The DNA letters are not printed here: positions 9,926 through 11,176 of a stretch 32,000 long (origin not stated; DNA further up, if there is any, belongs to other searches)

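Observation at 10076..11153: A receiver-less membrane LytTR protein sits next to module D; the 20-bp direct-repeat geometry fits LytTR operators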

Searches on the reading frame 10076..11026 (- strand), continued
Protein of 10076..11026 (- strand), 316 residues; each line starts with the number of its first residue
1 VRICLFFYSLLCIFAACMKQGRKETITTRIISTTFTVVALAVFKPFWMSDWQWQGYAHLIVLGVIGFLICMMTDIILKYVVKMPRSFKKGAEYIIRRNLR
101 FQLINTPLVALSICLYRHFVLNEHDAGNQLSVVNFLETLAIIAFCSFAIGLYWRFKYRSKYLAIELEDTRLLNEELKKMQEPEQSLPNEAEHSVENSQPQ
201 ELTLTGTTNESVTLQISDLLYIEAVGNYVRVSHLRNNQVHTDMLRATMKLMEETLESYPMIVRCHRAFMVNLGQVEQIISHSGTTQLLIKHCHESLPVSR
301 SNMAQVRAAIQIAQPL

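Call 60: search_solved_structures(query=A2, max_evalue=0.01, show_alignments=1)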
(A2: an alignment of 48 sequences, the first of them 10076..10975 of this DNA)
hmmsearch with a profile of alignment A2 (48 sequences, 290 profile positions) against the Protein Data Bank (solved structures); distinct sequences matched with E-value up to 0.01: 2.
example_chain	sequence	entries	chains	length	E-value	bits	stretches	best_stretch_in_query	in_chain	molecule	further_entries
3d6w_A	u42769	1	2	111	8.9e-11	44.8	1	223-286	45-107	Methyl-accepting/DNA response regulator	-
4cbv_A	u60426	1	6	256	3.3e-05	26.5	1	177-289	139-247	COME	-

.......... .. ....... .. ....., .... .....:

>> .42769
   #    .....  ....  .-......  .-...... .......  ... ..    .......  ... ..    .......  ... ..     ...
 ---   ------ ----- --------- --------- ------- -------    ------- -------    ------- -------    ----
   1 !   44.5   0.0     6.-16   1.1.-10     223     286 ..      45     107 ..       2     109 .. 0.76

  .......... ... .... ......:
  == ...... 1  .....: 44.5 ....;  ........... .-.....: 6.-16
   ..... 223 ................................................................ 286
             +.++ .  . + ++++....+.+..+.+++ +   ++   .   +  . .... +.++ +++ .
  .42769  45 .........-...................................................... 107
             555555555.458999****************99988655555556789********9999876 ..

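Call 66: find_homologous_proteins(query=P0158)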
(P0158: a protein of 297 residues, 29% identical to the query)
Query P0158 (297 aa): 165 proteins with E <= 0.001 among 1149 candidates; the best 120 are listed.
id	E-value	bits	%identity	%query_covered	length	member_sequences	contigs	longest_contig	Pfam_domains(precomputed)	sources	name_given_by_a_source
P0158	4.1e-192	655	100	100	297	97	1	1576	PF04397.22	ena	-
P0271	6.3e-156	536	82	100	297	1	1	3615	PF04397.22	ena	-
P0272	8.0e-149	513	78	99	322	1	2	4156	PF04397.22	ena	-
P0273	8.4e-149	513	78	99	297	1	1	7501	PF04397.22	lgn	-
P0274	1.6e-148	512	78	99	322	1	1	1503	PF04397.22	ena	-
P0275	5.2e-148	510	78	99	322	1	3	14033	PF04397.22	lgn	-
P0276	7.6e-148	510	77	99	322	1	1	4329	PF04397.22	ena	-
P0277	8.4e-148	510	78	99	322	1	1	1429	PF04397.22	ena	-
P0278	9.8e-148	509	77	99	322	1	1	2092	PF04397.22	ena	-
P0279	1.1e-147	509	77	99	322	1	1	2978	PF04397.22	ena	-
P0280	2.1e-147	508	78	99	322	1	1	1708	PF04397.22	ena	-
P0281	2.8e-147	508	77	99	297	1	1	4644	PF04397.22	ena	-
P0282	3.7e-147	507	77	99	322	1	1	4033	PF04397.22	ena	-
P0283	3.8e-147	507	77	99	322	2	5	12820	PF04397.22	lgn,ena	-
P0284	6.7e-147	507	78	100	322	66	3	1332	PF04397.22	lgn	-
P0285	1.0e-146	506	77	99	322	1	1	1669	PF04397.22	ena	-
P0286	1.3e-146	506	77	99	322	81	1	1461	PF04397.22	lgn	-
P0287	1.4e-145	502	77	99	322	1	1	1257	PF04397.22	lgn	-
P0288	1.6e-145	502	76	99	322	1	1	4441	PF04397.22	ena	-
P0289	8.3e-145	500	76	99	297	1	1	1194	PF04397.22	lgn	-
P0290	1.3e-144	499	76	99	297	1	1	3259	PF04397.22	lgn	-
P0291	7.5e-143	493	75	100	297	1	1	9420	PF04397.22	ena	-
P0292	1.0e-142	493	76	98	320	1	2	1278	PF04397.22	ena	-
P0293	1.1e-142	493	75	99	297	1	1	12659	PF04397.22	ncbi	ncbi:MAG: LytR/AlgR family response regulator transcription factor [Prevotella sp.]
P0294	1.2e-142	493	76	99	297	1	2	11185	PF04397.22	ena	-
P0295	4.0e-142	491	75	99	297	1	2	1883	PF04397.22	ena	-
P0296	6.7e-142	490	75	100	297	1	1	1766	PF04397.22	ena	-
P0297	9.7e-140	483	74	99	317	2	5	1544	PF04397.22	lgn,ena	-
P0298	1.7e-139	482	74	100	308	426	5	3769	PF04397.22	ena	-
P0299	1.9e-139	482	73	100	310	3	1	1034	PF04397.22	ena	-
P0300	6.3e-139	480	73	98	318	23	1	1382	PF04397.22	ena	-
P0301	1.0e-137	477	72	100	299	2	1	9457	PF04397.22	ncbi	ncbi:MAG: LytTR family DNA-binding domain-containing protein [Prevotella sp.]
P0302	3.1e-136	472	71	99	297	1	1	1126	PF04397.22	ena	-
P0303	3.2e-136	472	71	99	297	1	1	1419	PF04397.22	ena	-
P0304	2.2e-135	469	72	99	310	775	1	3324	PF04397.22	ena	-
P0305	8.9e-135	467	71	99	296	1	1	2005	PF04397.22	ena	-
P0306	1.5e-134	466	71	99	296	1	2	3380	PF04397.22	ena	-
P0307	2.1e-134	466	71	99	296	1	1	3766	PF04397.22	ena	-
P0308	2.9e-134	465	71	99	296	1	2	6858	PF04397.22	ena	-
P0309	1.9e-132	459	71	99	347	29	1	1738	PF04397.22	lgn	-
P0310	5.7e-132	458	70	100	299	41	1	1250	PF04397.22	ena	-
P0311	7.0e-132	457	71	99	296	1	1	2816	PF04397.22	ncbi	ncbi:MAG: LytTR family DNA-binding domain-containing protein [Prevotella sp.]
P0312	4.5e-131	455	71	99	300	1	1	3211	PF04397.22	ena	-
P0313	4.0e-130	452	70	99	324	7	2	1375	PF04397.22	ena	-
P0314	1.1e-129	450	70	99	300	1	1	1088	PF04397.22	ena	-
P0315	1.2e-129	450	70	99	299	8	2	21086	PF04397.22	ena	-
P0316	2.8e-129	449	70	99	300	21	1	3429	PF04397.22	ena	-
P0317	5.5e-129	448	70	99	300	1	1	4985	PF04397.22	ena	-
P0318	1.0e-127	444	66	99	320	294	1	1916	PF04397.22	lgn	-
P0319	2.5e-126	439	68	99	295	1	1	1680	PF04397.22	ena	-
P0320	2.9e-126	439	69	99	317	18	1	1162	PF04397.22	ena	-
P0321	9.0e-126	437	68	99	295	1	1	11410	PF04397.22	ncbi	ncbi:MAG: LytTR family DNA-binding domain-containing protein [Prevotella sp.]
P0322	1.8e-120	420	64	99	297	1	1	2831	PF04397.22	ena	-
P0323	4.3e-116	406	64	99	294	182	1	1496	PF04397.22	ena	-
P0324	3.5e-114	399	64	99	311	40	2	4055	PF04397.22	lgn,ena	-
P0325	1.1e-110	388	60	99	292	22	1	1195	PF04397.22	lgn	-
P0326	1.2e-110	388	61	99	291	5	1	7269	PF04397.22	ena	-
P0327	6.6e-108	379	60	99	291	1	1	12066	PF04397.22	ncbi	ncbi:MAG: LytTR family transcriptional regulator DNA-binding domain-containing protein [Muribaculace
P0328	7.1e-106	372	60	99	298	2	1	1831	PF04397.22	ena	-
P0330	6.6e-102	359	57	99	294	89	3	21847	PF04397.22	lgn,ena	-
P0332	2.8e-98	347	75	68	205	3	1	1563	PF04397.22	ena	-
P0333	5.0e-88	314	71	68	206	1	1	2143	PF04397.22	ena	-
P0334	1.9e-84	302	47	98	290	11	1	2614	PF04397.22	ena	-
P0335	1.1e-83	299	48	98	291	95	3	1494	PF04397.22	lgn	-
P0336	1.0e-81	293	69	64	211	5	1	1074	PF04397.22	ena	-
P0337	1.3e-81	292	46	98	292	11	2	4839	PF04397.22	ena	-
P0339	2.3e-76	275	46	98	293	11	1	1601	PF04397.22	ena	-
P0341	2.9e-75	272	45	98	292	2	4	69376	PF04397.22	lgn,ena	-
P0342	1.3e-74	270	48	98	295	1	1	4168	PF04397.22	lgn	-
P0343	2.3e-74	269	46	97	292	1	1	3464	PF04397.22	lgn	-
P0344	5.7e-74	267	43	98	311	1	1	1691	PF04397.22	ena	-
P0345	7.2e-74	267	46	97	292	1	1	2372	PF04397.22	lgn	-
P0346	2.0e-73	266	46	97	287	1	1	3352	PF04397.22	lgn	-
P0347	2.2e-73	265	45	98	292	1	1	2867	PF04397.22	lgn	-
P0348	3.0e-73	265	46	97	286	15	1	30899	PF04397.22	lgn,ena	-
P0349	7.3e-73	264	44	99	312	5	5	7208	PF04397.22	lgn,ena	-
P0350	9.7e-73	263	46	97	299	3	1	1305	PF04397.22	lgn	-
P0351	3.8e-72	261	46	97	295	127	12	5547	PF04397.22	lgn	-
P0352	9.4e-72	260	46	98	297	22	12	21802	PF04397.22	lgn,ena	-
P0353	1.2e-71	260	45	98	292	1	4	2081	PF04397.22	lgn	-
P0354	1.4e-71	260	44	98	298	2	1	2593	PF04397.22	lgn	-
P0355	2.0e-71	259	46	97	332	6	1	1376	PF04397.22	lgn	-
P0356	3.3e-71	258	46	97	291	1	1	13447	PF04397.22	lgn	-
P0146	3.8e-71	258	45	97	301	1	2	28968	PF04397.22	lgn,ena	-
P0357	5.0e-71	258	45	97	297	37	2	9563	PF04397.22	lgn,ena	-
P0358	1.0e-70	257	46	97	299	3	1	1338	PF04397.22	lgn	-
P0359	2.7e-70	255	46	99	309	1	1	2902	PF04397.22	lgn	-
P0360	2.9e-70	255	46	98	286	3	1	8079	PF04397.22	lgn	-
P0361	4.8e-70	255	47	97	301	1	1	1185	PF04397.22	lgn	-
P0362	5.1e-70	254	45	97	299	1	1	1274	PF04397.22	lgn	-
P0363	5.2e-70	254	44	97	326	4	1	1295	PF04397.22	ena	-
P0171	6.5e-70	254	44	97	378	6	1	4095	PF04397.22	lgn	-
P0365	1.0e-69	253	46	97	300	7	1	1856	PF04397.22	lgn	-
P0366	3.1e-69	252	45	97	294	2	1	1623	PF04397.22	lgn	-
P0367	5.2e-69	251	44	97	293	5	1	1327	PF04397.22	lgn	-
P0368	7.8e-69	251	45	98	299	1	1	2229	PF04397.22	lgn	-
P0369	1.0e-68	250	45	97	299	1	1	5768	PF04397.22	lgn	-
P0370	1.3e-68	250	46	97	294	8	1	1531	PF04397.22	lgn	-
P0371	2.4e-68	249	44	97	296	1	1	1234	PF04397.22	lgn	-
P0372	3.0e-68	249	45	97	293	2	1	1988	PF04397.22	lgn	-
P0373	3.3e-68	249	44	97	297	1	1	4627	PF04397.22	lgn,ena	-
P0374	5.2e-68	248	43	97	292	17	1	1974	PF04397.22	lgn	-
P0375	6.1e-68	248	43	99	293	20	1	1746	PF04397.22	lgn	-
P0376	8.6e-68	247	44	97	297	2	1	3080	PF04397.22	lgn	-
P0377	9.9e-68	247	44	97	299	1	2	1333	PF04397.22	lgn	-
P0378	1.2e-67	247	43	98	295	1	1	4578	PF04397.22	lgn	-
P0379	1.4e-67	246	44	97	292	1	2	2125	PF04397.22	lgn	-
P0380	1.5e-67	246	45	97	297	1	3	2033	PF04397.22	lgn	-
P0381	3.5e-67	245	44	97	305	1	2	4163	PF04397.22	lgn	-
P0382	5.0e-67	245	44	97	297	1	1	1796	PF04397.22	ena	-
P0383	6.0e-67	244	39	98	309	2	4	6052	PF04397.22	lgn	-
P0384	6.3e-67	244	43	97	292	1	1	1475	PF04397.22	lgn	-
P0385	7.3e-67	244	44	97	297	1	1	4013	PF04397.22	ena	-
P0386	1.2e-66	243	43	97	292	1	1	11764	PF04397.22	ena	-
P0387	1.3e-66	243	44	97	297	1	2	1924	PF04397.22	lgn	-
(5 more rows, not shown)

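Call 67: find_encoding_contigs(protein=P0315, flank=5000, max_places=2)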
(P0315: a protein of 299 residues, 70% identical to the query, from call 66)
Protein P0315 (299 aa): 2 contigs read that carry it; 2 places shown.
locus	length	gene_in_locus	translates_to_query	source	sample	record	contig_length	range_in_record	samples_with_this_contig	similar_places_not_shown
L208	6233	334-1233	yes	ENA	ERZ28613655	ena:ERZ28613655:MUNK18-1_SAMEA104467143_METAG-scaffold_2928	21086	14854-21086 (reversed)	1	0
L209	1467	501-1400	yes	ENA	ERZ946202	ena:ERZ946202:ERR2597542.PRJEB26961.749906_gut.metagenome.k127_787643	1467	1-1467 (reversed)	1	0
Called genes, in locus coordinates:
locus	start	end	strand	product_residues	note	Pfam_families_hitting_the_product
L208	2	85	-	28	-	?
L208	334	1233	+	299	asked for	PF04397:LytTR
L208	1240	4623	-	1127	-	PF08696:Dna2 (faint), PF13086:AAA_11, PF13245:AAA_19, PF13604:AAA_30 (weak), PF13086:AAA_11, PF13087:AAA_12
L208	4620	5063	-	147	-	PF18347:DUF5606, PF21186:DUF6852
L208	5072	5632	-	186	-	PF01121:CoaE, PF13238:AAA_18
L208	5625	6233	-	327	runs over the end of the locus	PF07949:YbbR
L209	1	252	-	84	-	?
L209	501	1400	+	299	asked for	PF04397:LytTR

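Call 68: find_encoding_contigs(protein=P0341, flank=5000, max_places=2)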
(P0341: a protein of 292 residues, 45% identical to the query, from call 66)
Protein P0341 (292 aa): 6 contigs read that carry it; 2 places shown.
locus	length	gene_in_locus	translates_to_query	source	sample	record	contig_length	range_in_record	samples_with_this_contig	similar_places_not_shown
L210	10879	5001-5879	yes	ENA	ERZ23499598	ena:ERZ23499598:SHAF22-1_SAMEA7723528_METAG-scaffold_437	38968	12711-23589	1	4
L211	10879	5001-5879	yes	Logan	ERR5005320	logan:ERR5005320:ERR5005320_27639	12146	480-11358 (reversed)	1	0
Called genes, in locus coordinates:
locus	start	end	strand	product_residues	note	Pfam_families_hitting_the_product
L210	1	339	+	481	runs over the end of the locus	PF19295:SufBD_N, PF01458:SUFBD_core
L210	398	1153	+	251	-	PF02463:SMC_N (faint), PF00005:ABC_tran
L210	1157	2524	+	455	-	PF19295:SufBD_N, PF01458:SUFBD_core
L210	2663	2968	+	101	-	PF04977:DivIC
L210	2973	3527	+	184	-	PF13858:DUF4199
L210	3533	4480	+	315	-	PF00535:Glycos_transf_2, PF10111:Glyco_tranf_2_2, PF13641:Glyco_tranf_2_3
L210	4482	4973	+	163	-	-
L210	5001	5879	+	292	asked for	PF04397:LytTR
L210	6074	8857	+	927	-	PF02739:5_3_exonuc_N, PF01367:5_3_exonuc, PF01612:DNA_pol_A_exo1, PF22619:DNA_polI_exo1, PF00476:DNA_pol_A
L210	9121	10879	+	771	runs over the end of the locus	PF01734:Patatin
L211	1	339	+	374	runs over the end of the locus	?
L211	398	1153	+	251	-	PF02463:SMC_N (faint), PF00005:ABC_tran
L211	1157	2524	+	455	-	PF19295:SufBD_N, PF01458:SUFBD_core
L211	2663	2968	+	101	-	PF04977:DivIC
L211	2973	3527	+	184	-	PF13858:DUF4199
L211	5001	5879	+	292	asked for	PF04397:LytTR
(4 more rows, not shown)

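Call 69: predict_structure(alignment_id=A2)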
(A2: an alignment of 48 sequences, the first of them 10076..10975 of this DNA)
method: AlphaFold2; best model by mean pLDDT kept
length: 299 residues; sequences in the alignment: 48
mean_pLDDT: 92.4   pTM: 0.80
mean pLDDT of the five models: 92.4, 91.0, 91.0, 90.5, 90.3
residues with pLDDT >= 90: 249; 70-90: 32; 50-70: 17; < 50: 1
segments of 3 or more residues with pLDDT < 50: none
pLDDT, mean of each block of 10 residues (from residue 1): 85 95 93 92 96 97 95 93 97 96 81 93 97 95 93 94 79 59 92 97 98 98 98 97 97 97 93 96 96 83
secondary structure, 60 per line:
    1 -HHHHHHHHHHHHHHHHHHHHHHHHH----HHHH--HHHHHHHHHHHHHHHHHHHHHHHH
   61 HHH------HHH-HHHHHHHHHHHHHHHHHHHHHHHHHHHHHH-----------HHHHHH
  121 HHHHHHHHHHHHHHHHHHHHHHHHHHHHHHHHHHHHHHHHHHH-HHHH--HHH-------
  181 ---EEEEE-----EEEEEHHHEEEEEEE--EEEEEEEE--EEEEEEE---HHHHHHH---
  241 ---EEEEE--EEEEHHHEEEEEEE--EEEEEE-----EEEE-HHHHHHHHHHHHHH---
elements in order: H2-26 H31-34 H37-63 H74-103 H115-163 H165-168 E184-188 E194-198 E202-208 E211-218 E221-227 H231-237 E244-248 E251-254 E258-264 E267-272 E278-281 H283-296

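Call 73: fold_search(model_id=the predicted structure, library=pdb)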
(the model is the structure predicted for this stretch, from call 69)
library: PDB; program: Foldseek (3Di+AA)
matches with E <= 10: 577; with E <= 0.001: 13
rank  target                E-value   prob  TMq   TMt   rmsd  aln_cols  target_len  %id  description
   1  3d6w_B                5.1e-06  1.00  0.31  0.78   3.1       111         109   25  LytTr DNA-binding domain of putative methyl-accepting/DNA response regulator from Bacillus cereus. (released 2008-07-15)
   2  3d6w_A                1.5e-05  1.00  0.29  0.72   3.9       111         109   24  LytTr DNA-binding domain of putative methyl-accepting/DNA response regulator from Bacillus cereus. (released 2008-07-15)
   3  4cbv_C                8.7e-05  1.00  0.31  0.37   4.6       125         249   18  X-ray structure of full-length ComE from Streptococcus pneumoniae. (released 2014-02-12)
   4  4cbv_F                1.1e-04  1.00  0.29  0.33   3.5       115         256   19  X-ray structure of full-length ComE from Streptococcus pneumoniae. (released 2014-02-12)
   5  4cbv_A                1.5e-04  1.00  0.32  0.38   4.1       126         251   19  X-ray structure of full-length ComE from Streptococcus pneumoniae. (released 2014-02-12)
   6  4xqn_A                1.6e-04  1.00  0.28  0.79   2.6       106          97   23  Crystal structure of AgrA LytTR domain in complex with promoters (released 2016-04-06)
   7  4cbv_D                1.6e-04  1.00  0.29  0.34   6.2       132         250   17  X-ray structure of full-length ComE from Streptococcus pneumoniae. (released 2014-02-12)
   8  4cbv_E                1.7e-04  1.00  0.32  0.38   2.7       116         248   16  X-ray structure of full-length ComE from Streptococcus pneumoniae. (released 2014-02-12)
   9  4g4k_B                2.0e-04  1.00  0.27  0.72   3.5       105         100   22  Structure of the Staphylococcus aureus AgrA LytTR Domain (released 2012-12-19)
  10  4xqj_A                2.1e-04  1.00  0.28  0.78   2.7       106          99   23  Crystal structure of AgrA LytTR domain in complex with promoters (released 2016-04-06)
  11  4xqj_D                2.4e-04  1.00  0.28  0.79   2.6       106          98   23  Crystal structure of AgrA LytTR domain in complex with promoters (released 2016-04-06)
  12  3bs1_A                5.8e-04  1.00  0.29  0.78   3.0       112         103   21  Structure of the Staphylococcus aureus AgrA LytTR Domain Bound to DNA Reveals a Beta Fold with a Novel Mode of Binding (released 2008-04-08)
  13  4g4k_A                7.5e-04  1.00  0.28  0.79   2.7       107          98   22  Structure of the Staphylococcus aureus AgrA LytTR Domain (released 2012-12-19)
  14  1wtp_B                8.5e-02  0.99  0.14  0.49   5.0        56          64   12  Hyperthermophile chromosomal protein SAC7D single mutant M29F in complex with DNA GCGA(UBr)CGC (released 2005-02-22)
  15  7c1m_MODEL_1_A        1.0e-01  0.99  0.16  0.58   3.8        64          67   16  Complex structure of tyrosinated alpha-tubulin carboxy-terminal peptide and A1aY1 binder (released 2020-09-02)
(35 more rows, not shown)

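Call 75: find_homologous_proteins(query=P0144)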
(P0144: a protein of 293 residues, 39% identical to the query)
Query P0144 (293 aa): 10 proteins with E <= 0.001 among 2730 candidates.
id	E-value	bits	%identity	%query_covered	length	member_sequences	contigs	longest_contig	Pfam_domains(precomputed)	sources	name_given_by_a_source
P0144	4.7e-191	651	100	100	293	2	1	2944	PF04397.22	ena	-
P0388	3.6e-60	222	41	99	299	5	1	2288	PF04397.22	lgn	-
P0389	2.0e-58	216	40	100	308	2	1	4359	PF04397.22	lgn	-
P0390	4.3e-55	205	38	100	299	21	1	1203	PF04397.22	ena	-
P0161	8.5e-50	188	36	97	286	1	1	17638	PF04397.22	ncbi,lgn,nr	ncbi:MAG: LytTR family DNA-binding domain-containing protein [Bacteroidales bacterium]|nr:LytTR fami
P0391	1.9e-44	170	37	100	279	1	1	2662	PF04397.22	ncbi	-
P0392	5.2e-24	103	30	96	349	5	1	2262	PF04397.22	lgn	-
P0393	7.8e-14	70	40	39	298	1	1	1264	PF04397.22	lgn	-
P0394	3.3e-13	68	42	37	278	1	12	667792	PF04397.22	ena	-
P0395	5.8e-5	41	28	42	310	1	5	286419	PF04397.22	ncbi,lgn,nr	ncbi:MAG: LytTR family transcriptional regulator [Bacteroidetes bacterium]|nr:LytTR family transcrip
